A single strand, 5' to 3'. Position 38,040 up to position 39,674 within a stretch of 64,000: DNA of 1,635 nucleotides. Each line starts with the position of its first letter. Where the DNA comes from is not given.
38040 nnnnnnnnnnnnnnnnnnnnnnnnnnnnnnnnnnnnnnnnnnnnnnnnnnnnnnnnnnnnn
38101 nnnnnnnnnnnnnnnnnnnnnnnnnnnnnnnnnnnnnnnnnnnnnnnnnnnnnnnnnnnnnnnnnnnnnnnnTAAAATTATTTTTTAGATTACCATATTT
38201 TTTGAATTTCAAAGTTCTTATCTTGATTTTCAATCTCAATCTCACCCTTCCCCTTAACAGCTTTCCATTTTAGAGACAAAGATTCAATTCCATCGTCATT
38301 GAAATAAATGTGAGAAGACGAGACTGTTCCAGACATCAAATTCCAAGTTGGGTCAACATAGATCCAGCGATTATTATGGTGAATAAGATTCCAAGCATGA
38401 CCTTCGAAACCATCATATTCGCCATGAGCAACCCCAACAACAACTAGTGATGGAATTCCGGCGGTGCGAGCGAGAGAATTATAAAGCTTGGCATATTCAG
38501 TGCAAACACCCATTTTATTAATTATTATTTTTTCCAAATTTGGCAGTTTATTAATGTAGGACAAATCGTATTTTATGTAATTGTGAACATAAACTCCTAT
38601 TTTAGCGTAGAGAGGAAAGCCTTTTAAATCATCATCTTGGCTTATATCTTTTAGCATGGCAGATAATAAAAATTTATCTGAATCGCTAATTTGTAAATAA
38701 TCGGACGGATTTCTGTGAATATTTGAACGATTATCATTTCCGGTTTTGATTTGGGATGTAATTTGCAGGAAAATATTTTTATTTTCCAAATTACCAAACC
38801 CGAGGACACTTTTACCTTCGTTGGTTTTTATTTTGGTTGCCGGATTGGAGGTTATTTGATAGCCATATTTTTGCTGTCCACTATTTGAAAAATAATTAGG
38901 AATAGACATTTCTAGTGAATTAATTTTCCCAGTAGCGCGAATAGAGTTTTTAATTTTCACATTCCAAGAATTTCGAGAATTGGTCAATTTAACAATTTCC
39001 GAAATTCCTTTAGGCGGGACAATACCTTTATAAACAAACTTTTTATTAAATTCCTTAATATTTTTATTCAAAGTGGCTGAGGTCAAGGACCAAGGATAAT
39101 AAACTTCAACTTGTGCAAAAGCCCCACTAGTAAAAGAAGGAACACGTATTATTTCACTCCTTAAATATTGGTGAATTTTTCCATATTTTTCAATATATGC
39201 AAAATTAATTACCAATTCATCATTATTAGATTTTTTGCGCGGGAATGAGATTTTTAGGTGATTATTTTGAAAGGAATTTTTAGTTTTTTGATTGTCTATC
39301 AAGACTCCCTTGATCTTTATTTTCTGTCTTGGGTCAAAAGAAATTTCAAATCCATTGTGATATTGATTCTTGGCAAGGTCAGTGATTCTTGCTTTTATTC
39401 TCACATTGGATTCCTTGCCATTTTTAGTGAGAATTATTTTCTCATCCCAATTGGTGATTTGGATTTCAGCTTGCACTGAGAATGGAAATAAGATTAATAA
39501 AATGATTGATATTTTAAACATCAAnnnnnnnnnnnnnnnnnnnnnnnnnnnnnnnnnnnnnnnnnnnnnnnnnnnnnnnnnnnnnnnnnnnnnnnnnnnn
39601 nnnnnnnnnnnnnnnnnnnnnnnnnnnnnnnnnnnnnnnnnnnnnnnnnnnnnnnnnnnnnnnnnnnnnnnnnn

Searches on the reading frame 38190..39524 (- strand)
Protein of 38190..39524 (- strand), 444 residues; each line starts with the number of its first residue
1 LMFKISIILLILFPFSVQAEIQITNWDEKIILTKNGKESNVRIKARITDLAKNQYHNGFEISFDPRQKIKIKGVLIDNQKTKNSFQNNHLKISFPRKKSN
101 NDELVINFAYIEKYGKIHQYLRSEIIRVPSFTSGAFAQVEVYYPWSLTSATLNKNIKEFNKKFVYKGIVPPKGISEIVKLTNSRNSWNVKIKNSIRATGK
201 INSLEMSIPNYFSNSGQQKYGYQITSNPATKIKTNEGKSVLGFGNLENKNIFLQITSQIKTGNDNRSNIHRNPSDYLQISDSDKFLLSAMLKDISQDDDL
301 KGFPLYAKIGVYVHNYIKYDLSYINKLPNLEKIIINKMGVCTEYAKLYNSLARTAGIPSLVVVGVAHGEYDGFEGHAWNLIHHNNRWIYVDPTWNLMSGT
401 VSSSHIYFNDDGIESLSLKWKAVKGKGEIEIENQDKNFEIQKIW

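Call 13: search_protein_families(library=pfam, proteins=[window:38190-39524:-])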
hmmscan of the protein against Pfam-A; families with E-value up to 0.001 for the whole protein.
window:38190-39524:- (444 aa): 1 family
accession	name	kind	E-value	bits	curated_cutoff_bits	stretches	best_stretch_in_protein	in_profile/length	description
PF01841.26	Transglut_core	-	2.9e-14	53.7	23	1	309-392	21-108/108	Transglutaminase-like superfamily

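Call 14: find_encoding_contigs(protein=window:38190-39524:-, flank=10000, max_places=10)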
Protein window:38190-39524:- (444 aa): no gene with exactly this product is on record in the collection.

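Call 16: find_homologous_proteins(query=window:38190-39524:-)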
Query window:38190-39524:- (444 aa): 130 proteins with E <= 0.001 among 6020 candidates; the best 120 are listed.
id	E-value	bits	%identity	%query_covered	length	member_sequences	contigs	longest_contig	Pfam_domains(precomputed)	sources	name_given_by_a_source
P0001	8.5e-294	992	100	100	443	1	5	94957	PF01841.26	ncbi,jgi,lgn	ncbi:MAG: hypothetical protein ACJA0S_000296 [Rickettsiales bacterium]|jgi:hypothetical protein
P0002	1.3e-205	701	71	97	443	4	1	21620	PF01841.26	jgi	jgi:hypothetical protein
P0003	1.5e-163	563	58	100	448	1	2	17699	PF01841.26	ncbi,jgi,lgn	ncbi:MAG: hypothetical protein ACJAW3_000796 [Lentimonas sp.]|jgi:hypothetical protein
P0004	2.3e-152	526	56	97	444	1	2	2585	PF01841.26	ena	-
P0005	4.1e-143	495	52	99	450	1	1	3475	PF01841.26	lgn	-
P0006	3.3e-129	449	49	98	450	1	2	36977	PF01841.26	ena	-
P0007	4.4e-126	439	48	95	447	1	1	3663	PF01841.26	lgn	-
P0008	1.1e-125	438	47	96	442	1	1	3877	PF01841.26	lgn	-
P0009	1.9e-125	437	46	98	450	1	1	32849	PF01841.26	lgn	-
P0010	9.3e-116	405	45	96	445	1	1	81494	PF01841.26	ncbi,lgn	-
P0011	1.1e-114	402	45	100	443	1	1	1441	PF01841.26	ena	-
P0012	2.7e-112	394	46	94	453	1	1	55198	PF01841.26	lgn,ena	-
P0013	3.9e-111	390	45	98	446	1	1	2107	PF01841.26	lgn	-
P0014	1.3e-110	388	48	92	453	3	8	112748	PF01841.26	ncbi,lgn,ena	-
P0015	1.4e-110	388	44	93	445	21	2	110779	PF01841.26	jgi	-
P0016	6.3e-110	386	44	99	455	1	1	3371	PF01841.26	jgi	jgi:hypothetical protein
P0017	9.1e-110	385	45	93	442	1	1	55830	PF01841.26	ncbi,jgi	jgi:hypothetical protein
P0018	1.8e-109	384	44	95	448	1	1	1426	PF01841.26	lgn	-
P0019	1.9e-109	384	43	96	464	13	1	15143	PF01841.26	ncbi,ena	-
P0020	3.3e-109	384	44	93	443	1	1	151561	PF01841.26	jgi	jgi:hypothetical protein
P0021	5.7e-109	383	45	90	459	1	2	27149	PF01841.26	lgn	-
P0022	1.1e-108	382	45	96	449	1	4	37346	PF01841.26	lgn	-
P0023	1.3e-108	381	43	94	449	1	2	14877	PF01841.26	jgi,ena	jgi:hypothetical protein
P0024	1.5e-108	381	45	91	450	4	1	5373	PF01841.26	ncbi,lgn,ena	-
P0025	3.6e-108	380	45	93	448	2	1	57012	PF01841.26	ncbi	-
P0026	7.5e-108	379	45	92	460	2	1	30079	PF01841.26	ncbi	-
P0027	1.2e-107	378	44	92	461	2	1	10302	PF01841.26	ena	-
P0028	4.4e-107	377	44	92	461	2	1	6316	PF01841.26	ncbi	-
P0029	5.4e-107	376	44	92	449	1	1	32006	PF01841.26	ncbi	-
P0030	1.1e-106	375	43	98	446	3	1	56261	PF01841.26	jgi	-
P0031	1.6e-106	375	41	97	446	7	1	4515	PF01841.26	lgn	-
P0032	4.1e-106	373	45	91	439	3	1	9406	PF01841.26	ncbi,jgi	jgi:hypothetical protein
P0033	1.1e-105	372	45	88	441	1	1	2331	PF01841.26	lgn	-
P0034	1.7e-105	371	44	92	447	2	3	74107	PF01841.26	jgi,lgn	jgi:hypothetical protein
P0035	1.8e-105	371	44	94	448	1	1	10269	PF01841.26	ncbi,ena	-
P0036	2.0e-105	371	43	97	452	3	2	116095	PF01841.26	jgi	jgi:hypothetical protein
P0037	3.2e-105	370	44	92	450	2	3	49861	PF01841.26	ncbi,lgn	-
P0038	4.0e-105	370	43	98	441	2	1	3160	PF01841.26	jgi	-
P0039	1.1e-104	369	40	99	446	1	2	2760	PF01841.26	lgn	-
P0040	1.5e-104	368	42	94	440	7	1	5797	PF01841.26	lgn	-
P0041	2.3e-104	368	45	87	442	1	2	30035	PF01841.26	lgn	-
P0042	3.4e-104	367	42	96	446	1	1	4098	PF01841.26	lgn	-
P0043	4.6e-104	367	43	92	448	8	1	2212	PF01841.26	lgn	-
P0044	1.4e-103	365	42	97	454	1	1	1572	PF01841.26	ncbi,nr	ncbi:MAG: transglutaminase domain-containing protein, partial [Rickettsiales bacterium]|nr:transglut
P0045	1.4e-103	365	42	93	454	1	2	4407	PF01841.26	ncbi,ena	-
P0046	1.5e-103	365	43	89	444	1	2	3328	PF01841.26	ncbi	-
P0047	3.5e-103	364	41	98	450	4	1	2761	PF01841.26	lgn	-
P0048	5.3e-103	363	41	97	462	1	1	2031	PF01841.26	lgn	-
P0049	5.8e-103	363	43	97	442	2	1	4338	PF01841.26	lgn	-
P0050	1.3e-102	362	40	97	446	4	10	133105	PF01841.26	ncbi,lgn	-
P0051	1.7e-102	361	39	96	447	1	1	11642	PF01841.26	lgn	-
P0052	2.7e-102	361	42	96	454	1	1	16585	PF01841.26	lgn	-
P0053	3.3e-102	360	43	92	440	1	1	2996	PF01841.26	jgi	-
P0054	6.7e-102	359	43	96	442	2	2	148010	PF01841.26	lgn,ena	-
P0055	7.0e-102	359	41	93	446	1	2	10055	PF01841.26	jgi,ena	-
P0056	8.8e-102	359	42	91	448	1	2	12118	PF01841.26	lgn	-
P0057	2.1e-101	358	41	97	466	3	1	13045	PF01841.26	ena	-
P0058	2.6e-101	357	39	97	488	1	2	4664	PF01841.26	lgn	-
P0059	2.6e-101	357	41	90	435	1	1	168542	PF01841.26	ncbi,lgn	-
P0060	2.7e-101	357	41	94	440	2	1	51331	PF01841.26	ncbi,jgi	jgi:transglutaminase-like putative cysteine protease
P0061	2.9e-101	357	44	91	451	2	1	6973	PF01841.26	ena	-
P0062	3.5e-101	357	41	99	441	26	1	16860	PF01841.26,PF04473.19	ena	-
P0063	4.5e-101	357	41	97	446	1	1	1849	PF01841.26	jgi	jgi:hypothetical protein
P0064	5.6e-101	356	40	95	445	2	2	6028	PF01841.26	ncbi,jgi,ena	-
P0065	1.3e-100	355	42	99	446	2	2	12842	PF01841.26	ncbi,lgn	-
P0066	6.4e-100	353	41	95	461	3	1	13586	PF01841.26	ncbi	-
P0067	9.5e-100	352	41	94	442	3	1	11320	PF01841.26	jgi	jgi:hypothetical protein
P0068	1.0e-99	352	39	98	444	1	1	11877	PF01841.26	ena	-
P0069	1.5e-99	352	40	98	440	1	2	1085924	PF01841.26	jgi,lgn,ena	-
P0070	2.3e-99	351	40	95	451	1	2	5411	PF01841.26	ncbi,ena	-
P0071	2.4e-99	351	40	97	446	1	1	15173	PF01841.26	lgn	-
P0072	3.3e-99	351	40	99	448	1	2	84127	PF01841.26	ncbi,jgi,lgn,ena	jgi:hypothetical protein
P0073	3.9e-99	350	41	88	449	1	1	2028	PF01841.26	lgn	-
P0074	5.3e-99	350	43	92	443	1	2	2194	PF01841.26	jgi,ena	jgi:hypothetical protein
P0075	5.7e-99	350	41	96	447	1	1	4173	PF01841.26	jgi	jgi:transglutaminase-like putative cysteine protease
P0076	6.7e-99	350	40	95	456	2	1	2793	PF01841.26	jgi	jgi:hypothetical protein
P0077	7.7e-99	349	44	92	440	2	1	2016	PF01841.26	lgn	-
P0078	1.8e-98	348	39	98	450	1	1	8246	PF01841.26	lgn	-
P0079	2.5e-98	348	44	84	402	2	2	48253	PF01841.26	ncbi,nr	ncbi:MAG: hypothetical protein KA100_05630 [Rickettsiales bacterium]|nr:hypothetical protein [Ricket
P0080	2.9e-98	347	43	92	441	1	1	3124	PF01841.26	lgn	-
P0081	9.5e-98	346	41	91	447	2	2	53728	PF01841.26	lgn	-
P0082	1.2e-97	345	39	94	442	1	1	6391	PF01841.26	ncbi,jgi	jgi:transglutaminase/protease-like cytokinesis protein 3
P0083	1.3e-97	345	40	97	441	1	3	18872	PF01841.26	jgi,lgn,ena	jgi:hypothetical protein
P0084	1.3e-97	345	41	97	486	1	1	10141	PF01841.26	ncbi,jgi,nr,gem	ncbi:MAG: transglutaminase family protein [Alphaproteobacteria bacterium]|nr:transglutaminase family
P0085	1.4e-97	345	40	92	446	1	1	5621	PF01841.26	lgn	-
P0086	2.0e-97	345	38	97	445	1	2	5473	PF01841.26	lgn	-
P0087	5.4e-97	343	40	97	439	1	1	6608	PF01841.26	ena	-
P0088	9.2e-97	342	41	94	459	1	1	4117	PF01841.26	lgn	-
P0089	1.2e-96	342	41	92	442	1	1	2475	PF01841.26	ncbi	-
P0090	3.8e-96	340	42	89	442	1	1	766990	PF01841.26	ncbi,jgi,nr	ncbi:MAG: hypothetical protein K0R25_404 [Rickettsiaceae bacterium]|jgi:transglutaminase-like putati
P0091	4.5e-96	340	39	97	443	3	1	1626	PF01841.26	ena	-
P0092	4.0e-95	337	42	89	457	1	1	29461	PF01841.26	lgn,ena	-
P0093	1.0e-94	336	41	90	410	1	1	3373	PF01841.26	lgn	-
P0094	1.1e-94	336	40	89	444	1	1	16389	PF01841.26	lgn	-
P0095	1.2e-94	336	38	99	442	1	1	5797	PF01841.26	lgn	-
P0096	1.7e-94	335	42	91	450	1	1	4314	PF01841.26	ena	-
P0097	1.7e-92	328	41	89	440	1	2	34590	PF01841.26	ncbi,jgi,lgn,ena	jgi:hypothetical protein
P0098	3.9e-92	327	41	95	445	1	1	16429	PF01841.26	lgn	-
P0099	2.2e-90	321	37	97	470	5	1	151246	PF01841.26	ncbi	-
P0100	8.7e-89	316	37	97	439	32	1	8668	PF01841.26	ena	-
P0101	4.1e-86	307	40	96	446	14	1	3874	PF01841.26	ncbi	-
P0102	1.0e-84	303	39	92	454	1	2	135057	PF01841.26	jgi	jgi:hypothetical protein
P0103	9.1e-84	300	36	100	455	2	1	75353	PF01841.26,PF04473.19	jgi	jgi:hypothetical protein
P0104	4.8e-82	294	40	98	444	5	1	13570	PF01841.26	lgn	-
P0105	1.1e-81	293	37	97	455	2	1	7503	PF01841.26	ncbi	-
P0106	1.6e-81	292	37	100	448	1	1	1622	PF01841.26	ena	-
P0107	2.2e-80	289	36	100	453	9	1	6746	PF01841.26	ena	-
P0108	5.2e-80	287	38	96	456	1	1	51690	PF01841.26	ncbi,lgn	-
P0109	1.4e-79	286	37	100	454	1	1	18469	PF01841.26,PF04473.19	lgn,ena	-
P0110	5.1e-79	284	36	93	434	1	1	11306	PF01841.26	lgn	-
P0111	6.1e-79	284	38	96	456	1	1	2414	PF01841.26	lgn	-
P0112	2.4e-78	282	36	100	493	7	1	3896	PF01841.26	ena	-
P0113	4.9e-78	281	35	99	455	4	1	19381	PF01841.26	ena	-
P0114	9.5e-78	280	36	100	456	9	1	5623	PF01841.26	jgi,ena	jgi:hypothetical protein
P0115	9.7e-78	280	38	96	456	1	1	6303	PF01841.26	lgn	-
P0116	2.1e-77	279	38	97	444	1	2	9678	PF01841.26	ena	-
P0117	3.2e-77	278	38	93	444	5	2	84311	PF01841.26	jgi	jgi:hypothetical protein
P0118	3.6e-77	278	39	100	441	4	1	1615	PF01841.26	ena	-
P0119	8.3e-77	277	36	99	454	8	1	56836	PF01841.26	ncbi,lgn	ncbi:MAG: transglutaminase domain-containing protein [Rickettsiales bacterium]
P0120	1.4e-76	276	37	99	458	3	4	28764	PF01841.26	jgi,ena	-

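Call 17: find_encoding_contigs(protein=P0001, flank=10000, max_places=6)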
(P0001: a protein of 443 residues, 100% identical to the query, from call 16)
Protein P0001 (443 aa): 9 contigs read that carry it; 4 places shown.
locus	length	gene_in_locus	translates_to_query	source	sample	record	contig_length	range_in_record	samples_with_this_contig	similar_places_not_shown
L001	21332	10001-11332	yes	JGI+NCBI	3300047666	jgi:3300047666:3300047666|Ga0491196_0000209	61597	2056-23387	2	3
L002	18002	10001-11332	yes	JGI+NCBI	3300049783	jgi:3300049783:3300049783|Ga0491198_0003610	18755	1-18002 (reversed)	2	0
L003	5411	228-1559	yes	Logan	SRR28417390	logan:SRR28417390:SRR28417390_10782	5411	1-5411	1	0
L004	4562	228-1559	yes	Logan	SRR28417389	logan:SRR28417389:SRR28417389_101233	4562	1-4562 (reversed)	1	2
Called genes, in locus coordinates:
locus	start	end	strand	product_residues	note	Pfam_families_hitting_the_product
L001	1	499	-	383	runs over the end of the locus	PF01546:Peptidase_M20, PF07687:M20_dimer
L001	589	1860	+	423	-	PF02403:Seryl_tRNA_N, PF00587:tRNA-synt_2b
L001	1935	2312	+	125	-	PF01649:Ribosomal_S20p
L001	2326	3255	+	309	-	PF07549:Sec_GG, PF02355:SecD_SecF_C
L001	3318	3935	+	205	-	PF00163:Ribosomal_S4, PF01479:S4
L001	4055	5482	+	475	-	PF00330:Aconitase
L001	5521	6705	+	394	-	PF07690:MFS_1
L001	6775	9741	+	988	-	PF03797:Autotransporter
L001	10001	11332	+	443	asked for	PF01841:Transglut_core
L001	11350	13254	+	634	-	PF05359:DUF748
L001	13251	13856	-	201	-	PF13640:2OG-FeII_Oxy_3, PF13661:2OG-FeII_Oxy_4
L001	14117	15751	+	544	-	PF00091:Tubulin, PF12327:FtsZ_C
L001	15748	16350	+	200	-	PF02581:TMP-TENI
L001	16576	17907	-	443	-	PF05496:RuvB_N, PF00004:AAA, PF16193:AAA_assoc_2, PF12002:MgsA_C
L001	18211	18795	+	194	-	PF00551:Formyl_trans_N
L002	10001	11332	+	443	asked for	PF01841:Transglut_core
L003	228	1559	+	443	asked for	PF01841:Transglut_core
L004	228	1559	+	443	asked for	PF01841:Transglut_core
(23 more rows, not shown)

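Call 18: find_encoding_contigs(protein=P0002, flank=10000, max_places=4)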
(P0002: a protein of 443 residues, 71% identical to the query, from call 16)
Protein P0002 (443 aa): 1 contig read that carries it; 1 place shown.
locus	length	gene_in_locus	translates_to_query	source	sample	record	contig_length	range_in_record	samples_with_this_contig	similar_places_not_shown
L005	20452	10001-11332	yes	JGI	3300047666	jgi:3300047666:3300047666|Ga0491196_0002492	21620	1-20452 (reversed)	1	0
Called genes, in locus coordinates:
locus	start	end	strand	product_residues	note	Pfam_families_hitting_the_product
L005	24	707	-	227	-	PF01507:PAPS_reduct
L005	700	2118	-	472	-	PF13241:NAD_binding_7, PF10414:CysG_dimeriser, PF00590:TP_methylase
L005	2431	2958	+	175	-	PF04608:PgpA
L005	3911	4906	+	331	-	PF00146:NADHdh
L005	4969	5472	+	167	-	PF13183:Fer4_8 (faint), PF12797:Fer4_2 (faint), PF13237:Fer4_10 (weak), PF12800:Fer4_4 (faint), PF12838:Fer4_7, PF13187:Fer4_9, PF14697:Fer4_21 (weak), PF00037:Fer4, +2 more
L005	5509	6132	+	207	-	PF00499:Oxidored_q3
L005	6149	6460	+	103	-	PF00420:Oxidored_q2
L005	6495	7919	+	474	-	PF13475:DUF4116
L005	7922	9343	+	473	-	PF18073:Zn_ribbon_LapB, PF00154:RecA_N (weak), PF13481:AAA_25, PF03796:DnaB_C (faint), PF06745:ATPase, PF23442:DUF7125 (weak), PF13541:ChlI, PF05362:Lon_C (weak), +1 more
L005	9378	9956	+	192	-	PF04972:BON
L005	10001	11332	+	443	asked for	PF01841:Transglut_core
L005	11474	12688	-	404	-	PF00764:Arginosuc_synth, PF20979:Arginosuc_syn_C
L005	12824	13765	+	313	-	PF03631:Virul_fac_BrkB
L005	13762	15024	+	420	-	PF08245:Mur_ligase_M (weak), PF27239:FOL3_C, PF02875:Mur_ligase_C (weak)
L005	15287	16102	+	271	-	-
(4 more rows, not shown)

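Call 19: find_encoding_contigs(protein=P0003, flank=10000, max_places=4)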
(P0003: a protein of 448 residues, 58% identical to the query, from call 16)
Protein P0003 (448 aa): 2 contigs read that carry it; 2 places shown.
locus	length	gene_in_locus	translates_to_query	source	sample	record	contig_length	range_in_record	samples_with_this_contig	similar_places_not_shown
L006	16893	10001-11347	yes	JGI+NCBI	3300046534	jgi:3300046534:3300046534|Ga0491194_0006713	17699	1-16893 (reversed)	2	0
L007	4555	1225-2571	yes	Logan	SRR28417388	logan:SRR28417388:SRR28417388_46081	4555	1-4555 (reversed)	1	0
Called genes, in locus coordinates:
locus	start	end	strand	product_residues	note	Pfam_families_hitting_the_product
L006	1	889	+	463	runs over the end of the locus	-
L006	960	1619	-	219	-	PF08308:PEGA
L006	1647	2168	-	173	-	PF08308:PEGA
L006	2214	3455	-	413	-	PF11812:DUF3333, PF00528:BPD_transp_1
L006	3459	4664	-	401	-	PF00528:BPD_transp_1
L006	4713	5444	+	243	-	PF20260:PUA_4, PF04452:Methyltrans_RNA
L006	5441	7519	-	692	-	PF17191:RecG_wedge (weak), PF00270:DEAD, PF04851:ResIII, PF22590:Cas3-like_C_2 (faint), PF00271:Helicase_C, PF19833:RecG_dom3_C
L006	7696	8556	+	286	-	PF17761:DUF1016_N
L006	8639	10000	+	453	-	PF00919:UPF0004, PF04055:Radical_SAM, PF01938:TRAM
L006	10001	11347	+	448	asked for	PF01841:Transglut_core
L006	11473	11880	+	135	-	PF00072:Response_reg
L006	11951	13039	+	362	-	-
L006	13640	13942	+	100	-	PF01527:HTH_Tnp_1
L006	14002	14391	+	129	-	PF13276:HTH_21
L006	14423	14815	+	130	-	PF00665:rve, PF13683:rve_3, PF13333:rve_2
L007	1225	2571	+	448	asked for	PF01841:Transglut_core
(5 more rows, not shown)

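Call 96: find_encoding_contigs(protein=P0015, flank=6000, max_places=3)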
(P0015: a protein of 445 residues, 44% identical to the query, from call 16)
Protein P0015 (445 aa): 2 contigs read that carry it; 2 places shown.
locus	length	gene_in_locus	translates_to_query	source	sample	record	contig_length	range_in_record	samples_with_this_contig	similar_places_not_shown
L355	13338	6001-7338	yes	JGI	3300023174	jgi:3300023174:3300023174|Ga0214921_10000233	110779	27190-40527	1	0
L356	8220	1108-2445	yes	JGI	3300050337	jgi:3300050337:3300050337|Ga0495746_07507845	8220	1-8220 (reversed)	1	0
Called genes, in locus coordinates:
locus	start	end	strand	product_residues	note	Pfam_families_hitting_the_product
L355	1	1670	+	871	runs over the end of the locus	PF00270:DEAD, PF04851:ResIII, PF18766:SWI2_SNF2 (weak), PF27159:HI_1054_N, PF27365:HI_1054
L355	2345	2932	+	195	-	-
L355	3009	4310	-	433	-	PF05977:MFS_3, PF07690:MFS_1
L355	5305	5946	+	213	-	PF00484:Pro_CA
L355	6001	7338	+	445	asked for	PF01841:Transglut_core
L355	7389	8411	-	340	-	PF02322:Cyt_bd_oxida_II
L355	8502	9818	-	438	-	PF01654:Cyt_bd_oxida_I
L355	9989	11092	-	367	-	PF00465:Fe-ADH, PF13685:Fe-ADH_2, PF01761:DHQ_synthase, PF24621:DHQS_C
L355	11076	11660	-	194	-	PF13189:Cytidylate_kin2 (faint), PF13238:AAA_18 (faint), PF13671:AAA_33 (weak), PF01202:SKI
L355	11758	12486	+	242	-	PF01027:Bax1-I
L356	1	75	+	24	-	?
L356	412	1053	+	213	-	PF00484:Pro_CA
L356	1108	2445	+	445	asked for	PF01841:Transglut_core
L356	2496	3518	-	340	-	PF02322:Cyt_bd_oxida_II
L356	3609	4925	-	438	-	PF01654:Cyt_bd_oxida_I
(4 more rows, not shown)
